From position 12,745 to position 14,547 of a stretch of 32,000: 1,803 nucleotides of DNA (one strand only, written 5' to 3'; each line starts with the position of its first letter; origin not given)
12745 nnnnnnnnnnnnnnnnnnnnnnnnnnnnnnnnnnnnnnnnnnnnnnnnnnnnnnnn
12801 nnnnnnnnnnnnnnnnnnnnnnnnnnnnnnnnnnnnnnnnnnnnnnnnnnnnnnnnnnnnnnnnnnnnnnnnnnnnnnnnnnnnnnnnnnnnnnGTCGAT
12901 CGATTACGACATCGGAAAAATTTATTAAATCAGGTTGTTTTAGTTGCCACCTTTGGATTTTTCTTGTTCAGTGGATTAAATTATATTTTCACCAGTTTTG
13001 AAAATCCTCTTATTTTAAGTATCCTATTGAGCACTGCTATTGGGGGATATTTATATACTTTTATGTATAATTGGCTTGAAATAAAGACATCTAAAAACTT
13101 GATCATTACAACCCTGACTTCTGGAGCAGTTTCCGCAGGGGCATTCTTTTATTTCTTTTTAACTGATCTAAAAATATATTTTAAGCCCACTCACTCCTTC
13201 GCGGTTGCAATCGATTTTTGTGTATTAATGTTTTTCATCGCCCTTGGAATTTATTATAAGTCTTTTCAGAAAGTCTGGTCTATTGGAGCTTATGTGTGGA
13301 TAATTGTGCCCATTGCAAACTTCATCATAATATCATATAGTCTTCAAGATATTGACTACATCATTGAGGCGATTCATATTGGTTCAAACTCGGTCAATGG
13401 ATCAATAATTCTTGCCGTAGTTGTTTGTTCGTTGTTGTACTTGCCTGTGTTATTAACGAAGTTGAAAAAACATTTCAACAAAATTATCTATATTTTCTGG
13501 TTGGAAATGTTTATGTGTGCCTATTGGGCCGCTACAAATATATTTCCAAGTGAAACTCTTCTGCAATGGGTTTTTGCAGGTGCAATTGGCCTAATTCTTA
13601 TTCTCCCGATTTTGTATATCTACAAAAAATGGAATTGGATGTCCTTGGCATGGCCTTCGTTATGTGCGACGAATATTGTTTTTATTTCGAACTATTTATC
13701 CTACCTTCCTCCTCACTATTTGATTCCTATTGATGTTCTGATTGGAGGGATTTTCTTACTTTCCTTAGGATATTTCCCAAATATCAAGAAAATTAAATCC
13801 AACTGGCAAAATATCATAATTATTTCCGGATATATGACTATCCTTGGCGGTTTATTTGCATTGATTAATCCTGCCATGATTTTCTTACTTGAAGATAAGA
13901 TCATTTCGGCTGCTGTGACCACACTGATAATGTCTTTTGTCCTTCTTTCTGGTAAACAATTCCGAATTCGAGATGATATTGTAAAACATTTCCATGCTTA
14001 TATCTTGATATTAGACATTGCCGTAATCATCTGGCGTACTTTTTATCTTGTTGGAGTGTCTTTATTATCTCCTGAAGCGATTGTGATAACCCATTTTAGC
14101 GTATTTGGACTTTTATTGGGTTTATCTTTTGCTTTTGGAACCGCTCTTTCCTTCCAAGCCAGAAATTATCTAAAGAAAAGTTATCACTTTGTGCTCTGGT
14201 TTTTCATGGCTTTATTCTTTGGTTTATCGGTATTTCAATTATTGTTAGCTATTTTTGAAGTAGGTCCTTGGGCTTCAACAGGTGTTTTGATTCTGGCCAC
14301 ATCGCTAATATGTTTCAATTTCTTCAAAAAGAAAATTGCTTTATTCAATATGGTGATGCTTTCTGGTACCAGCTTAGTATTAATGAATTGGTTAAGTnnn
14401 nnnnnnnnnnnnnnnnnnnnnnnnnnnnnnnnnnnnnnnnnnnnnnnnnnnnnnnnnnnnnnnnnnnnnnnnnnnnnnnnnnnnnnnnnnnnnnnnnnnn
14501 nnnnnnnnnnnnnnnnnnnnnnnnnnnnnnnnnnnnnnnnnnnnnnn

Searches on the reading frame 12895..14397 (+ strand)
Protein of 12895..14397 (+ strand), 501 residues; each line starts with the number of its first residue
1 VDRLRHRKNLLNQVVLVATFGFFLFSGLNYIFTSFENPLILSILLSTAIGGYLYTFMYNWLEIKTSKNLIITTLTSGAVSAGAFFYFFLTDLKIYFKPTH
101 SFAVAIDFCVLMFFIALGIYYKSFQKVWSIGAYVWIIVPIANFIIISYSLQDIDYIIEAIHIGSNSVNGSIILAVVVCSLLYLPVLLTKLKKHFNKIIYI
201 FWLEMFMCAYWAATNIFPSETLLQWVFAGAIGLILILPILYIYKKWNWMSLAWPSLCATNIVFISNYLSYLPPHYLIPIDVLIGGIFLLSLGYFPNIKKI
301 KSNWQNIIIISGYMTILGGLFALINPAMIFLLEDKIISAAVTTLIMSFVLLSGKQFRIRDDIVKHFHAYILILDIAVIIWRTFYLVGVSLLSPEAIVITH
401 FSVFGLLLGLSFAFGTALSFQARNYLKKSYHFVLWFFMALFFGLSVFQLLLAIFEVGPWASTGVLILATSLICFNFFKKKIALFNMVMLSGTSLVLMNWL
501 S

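Call 59: search_solved_structures(query=A2, max_evalue=10)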
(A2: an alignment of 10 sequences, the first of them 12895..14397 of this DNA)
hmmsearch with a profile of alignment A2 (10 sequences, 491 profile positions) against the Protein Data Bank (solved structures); distinct sequences matched with E-value up to 10: 0.

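Call 60: search_protein_families(library=pfam, alignment_id=A2, max_evalue=10)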
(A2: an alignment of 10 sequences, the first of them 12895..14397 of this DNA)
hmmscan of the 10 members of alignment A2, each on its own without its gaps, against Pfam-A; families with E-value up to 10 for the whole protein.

A. member 1, window:12895-14397:+ (501 aa): 2 families
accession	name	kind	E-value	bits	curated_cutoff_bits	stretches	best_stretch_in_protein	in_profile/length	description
PF21566.2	NagA_C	-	0.032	14.6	27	1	163-206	47-90/118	Beta-N-acetylglucosaminidase, C-terminal domain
PF06305.16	LapA_dom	-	0.22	11.9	28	1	28-65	8-45/64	Lipopolysaccharide assembly protein A domain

B. families by the number of members that match (of 10 scanned): 4 families
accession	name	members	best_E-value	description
PF15099.11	PIRT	3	4.4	Phosphoinositide-interacting protein family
PF21566.2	NagA_C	1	0.032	Beta-N-acetylglucosaminidase, C-terminal domain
PF20303.3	YLATT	1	0.049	YEATS-Like-Associating Three TM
PF06305.16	LapA_dom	1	0.22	Lipopolysaccharide assembly protein A domain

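Call 61: find_homologous_proteins(query=A2, max_evalue=0.001)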
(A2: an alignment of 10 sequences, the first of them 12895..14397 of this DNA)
Query A2 (10 sequences) (501 aa, profile of the alignment): 1 proteins with E <= 0.001 among 8000 candidates.
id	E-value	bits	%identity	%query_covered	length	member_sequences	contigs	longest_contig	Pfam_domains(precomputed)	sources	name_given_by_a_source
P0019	4.1e-49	186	32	66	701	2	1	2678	-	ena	-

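Call 65: predict_structure(alignment_id=A2)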
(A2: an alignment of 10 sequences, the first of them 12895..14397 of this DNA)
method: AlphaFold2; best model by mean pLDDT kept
length: 501 residues; sequences in the alignment: 10
mean_pLDDT: 72.2   pTM: 0.48
mean pLDDT of the five models: 72.2, 62.5, 60.7, 60.4, 59.8
residues with pLDDT >= 90: 4; 70-90: 290; 50-70: 195; < 50: 12
segments of 3 or more residues with pLDDT < 50: 499-501
pLDDT, mean of each block of 10 residues (from residue 1): 56 74 83 81 86 70 67 81 80 62 70 69 59 52 62 61 64 63 55 61 73 75 82 77 75 82 80 79 83 69 77 84 85 88 84 60 75 89 82 69 87 81 64 77 81 72 67 57 53 52 40
secondary structure, 60 per line:
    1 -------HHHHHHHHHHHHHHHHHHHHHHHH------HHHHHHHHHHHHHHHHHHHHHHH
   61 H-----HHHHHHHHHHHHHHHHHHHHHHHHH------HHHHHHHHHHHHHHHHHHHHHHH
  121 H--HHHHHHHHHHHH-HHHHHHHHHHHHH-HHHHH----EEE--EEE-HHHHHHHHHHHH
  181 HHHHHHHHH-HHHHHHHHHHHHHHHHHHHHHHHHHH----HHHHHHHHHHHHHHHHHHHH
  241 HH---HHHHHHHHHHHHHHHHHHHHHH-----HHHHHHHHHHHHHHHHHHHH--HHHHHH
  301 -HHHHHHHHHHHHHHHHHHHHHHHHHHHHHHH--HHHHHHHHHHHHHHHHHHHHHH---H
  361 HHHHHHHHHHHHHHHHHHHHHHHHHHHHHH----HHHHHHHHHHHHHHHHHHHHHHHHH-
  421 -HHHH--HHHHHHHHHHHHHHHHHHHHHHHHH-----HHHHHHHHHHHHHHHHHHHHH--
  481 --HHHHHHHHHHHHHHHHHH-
elements in order: H8-31 H38-61 H67-91 H98-121 H124-135 H137-149 H151-155 E160-162 E165-167 H169-189 H191-216 H221-242 H246-267 H273-292 H295-300 H302-332 H335-356 H360-390 H395-419 H422-425 H428-452 H458-478 H483-500

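Call 67: fold_search(model_id=the predicted structure, library=pdb)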
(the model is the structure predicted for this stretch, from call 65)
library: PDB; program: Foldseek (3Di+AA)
matches with E <= 10: 295; with E <= 0.001: 0
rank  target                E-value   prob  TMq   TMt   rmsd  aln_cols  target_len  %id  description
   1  8v3b_a                5.3e-01  0.72  0.22  0.26  20.7       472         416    9  Computational Designed Nanocage O43_129_+4 (released 2024-03-13)
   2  6byj_E                9.3e-01  0.38  0.15  0.24  21.1       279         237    7  Structure of human 14-3-3 gamma bound to O-GlcNAc peptide (released 2018-05-09)
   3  6uri_A                9.7e-01  0.18  0.18  0.16  20.2       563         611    8  HIV-1 Nef in complex with the CD4 cytoplasmic domain and the AP2 clathrin adaptor complex (released 2020-07-29)
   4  5flc_B                9.7e-01  0.12  0.14  0.10  21.5       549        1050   13  Architecture of human mTOR Complex 1 - 5.9 Angstrom reconstruction (released 2015-12-30)
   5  8p1h_B                1.2e+00  0.23  0.13  0.21  18.2       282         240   10  Crystal structure of the chimera of human 14-3-3 zeta and phosphorylated cytoplasmic loop fragment of the alpha7 acety (released 2023-10-18)
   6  7rdr_A                1.2e+00  0.23  0.19  0.20  20.9       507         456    9  Circular tandem repeat protein with novel repeat topology and enhanced subunit contact surfaces (released 2021-09-01)
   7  4e85_B                1.2e+00  0.12  0.17  0.16  21.9       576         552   10  crystal STRUCTURE OF HAT DOMAIN OF RNA14 (released 2012-05-02)
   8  7tdz_M                1.3e+00  0.15  0.17  0.12  19.9       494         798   10  Cryo-EM model of protomer of the cytoplasmic ring of the nuclear pore complex from Xenopus laevis (released 2022-06-22)
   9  5wbu_A                1.3e+00  0.13  0.17  0.10  20.5       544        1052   11  Crystal structure of mTOR(deltaN)-mLST8-PRAS40(alpha-helix & beta-strand) complex (released 2017-12-20)
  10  8qtf_I                1.3e+00  0.25  0.12  0.22  21.3       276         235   11  Crystal structure of a C-terminally truncated version of Arabidopsis thaliana 14-3-3 omega in complex with a phosphope (released 2023-11-22)
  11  7plo_S                1.3e+00  0.16  0.19  0.15  20.4       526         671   10  H. sapiens replisome-CUL2/LRR1 complex (released 2021-11-10)
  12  4zq0_A                1.4e+00  0.30  0.14  0.24  20.3       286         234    9  crystal structure of Giardia 14-3-3 in complex with the phosphopeptide A8Ap (released 2016-03-30)
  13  8qtt_G                1.4e+00  0.30  0.14  0.24  18.1       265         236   10  Crystal structure of a C-terminally truncated version of Arabidopsis thaliana 14-3-3 omega in complex with a phosphope (released 2023-11-15)
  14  9dze_A                1.4e+00  0.38  0.19  0.28  20.5       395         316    6  Computationally Designed Bifaceted Protein Nanomaterial pD5-14 (released 2024-10-30)
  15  8hti_R                1.5e+00  0.14  0.12  0.17  22.9       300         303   10  Human Consensus Olfactory Receptor OR52c in Complex with Octanoic Acid (OCA) and G Protein (released 2023-12-20)
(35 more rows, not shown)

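Call 73: find_related_loci(query=A2, collection=genome_contigs, flank=10000)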
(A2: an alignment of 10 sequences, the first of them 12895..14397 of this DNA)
Query A2 (501 aa) in genome_contigs; peptide patterns used: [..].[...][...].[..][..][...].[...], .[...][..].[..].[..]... (x = any residue, [..] = any of these).
38 stretches matched a pattern; 7 encode a relative of the query (tblastn E <= 1e-3); 7 distinct loci.
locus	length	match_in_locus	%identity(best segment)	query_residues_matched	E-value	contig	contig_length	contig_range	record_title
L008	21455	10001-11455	43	8-500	3e-121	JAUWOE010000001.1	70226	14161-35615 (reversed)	MAG: Promethearchaeum sp. isolate CSMAG_2442 CSMAG_2442_k141_603412_length_70226_cov_7.9895, whole genome shotgun sequen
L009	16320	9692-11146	41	6-500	2e-110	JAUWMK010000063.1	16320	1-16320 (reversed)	MAG: Promethearchaeum sp. isolate CSMAG_2396 CSMAG_2396_k141_898452_length_16320_cov_7.0000, whole genome shotgun sequen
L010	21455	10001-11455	42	6-500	3e-116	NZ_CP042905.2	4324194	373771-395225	Promethearchaeum syntrophicum strain MK-D1 chromosome, complete genome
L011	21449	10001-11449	35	5-496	4e-86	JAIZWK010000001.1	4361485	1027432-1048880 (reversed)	MAG: Candidatus Harpocratesius repetitus isolate FW102 FWG169_LokiFW102v12_contig001_4361485bp, whole genome shotgun seq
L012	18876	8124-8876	32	113-364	2e-28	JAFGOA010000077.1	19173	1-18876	MAG: Promethearchaeota archaeon isolate Zod_Metabat.578 k87_3501595, whole genome shotgun sequence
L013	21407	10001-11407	36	6-483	8e-79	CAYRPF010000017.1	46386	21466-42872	MAG TPA_asm: uncultured archaeon isolate binchicken_co256_1 genome assembly, contig: NODE_962_length_46386_cov_7.833351,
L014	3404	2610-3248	29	23-236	4e-17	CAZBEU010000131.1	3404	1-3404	MAG TPA_asm: uncultured archaeon isolate SRP185410_co1_420 genome assembly, contig: k141_1179084, whole genome shotgun s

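Call 76: search_protein_families(library=ncbifam, proteins=[window:12895-14397:+], max_evalue=1)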
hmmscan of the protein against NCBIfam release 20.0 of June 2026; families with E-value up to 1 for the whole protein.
window:12895-14397:+ (501 aa): 0 families
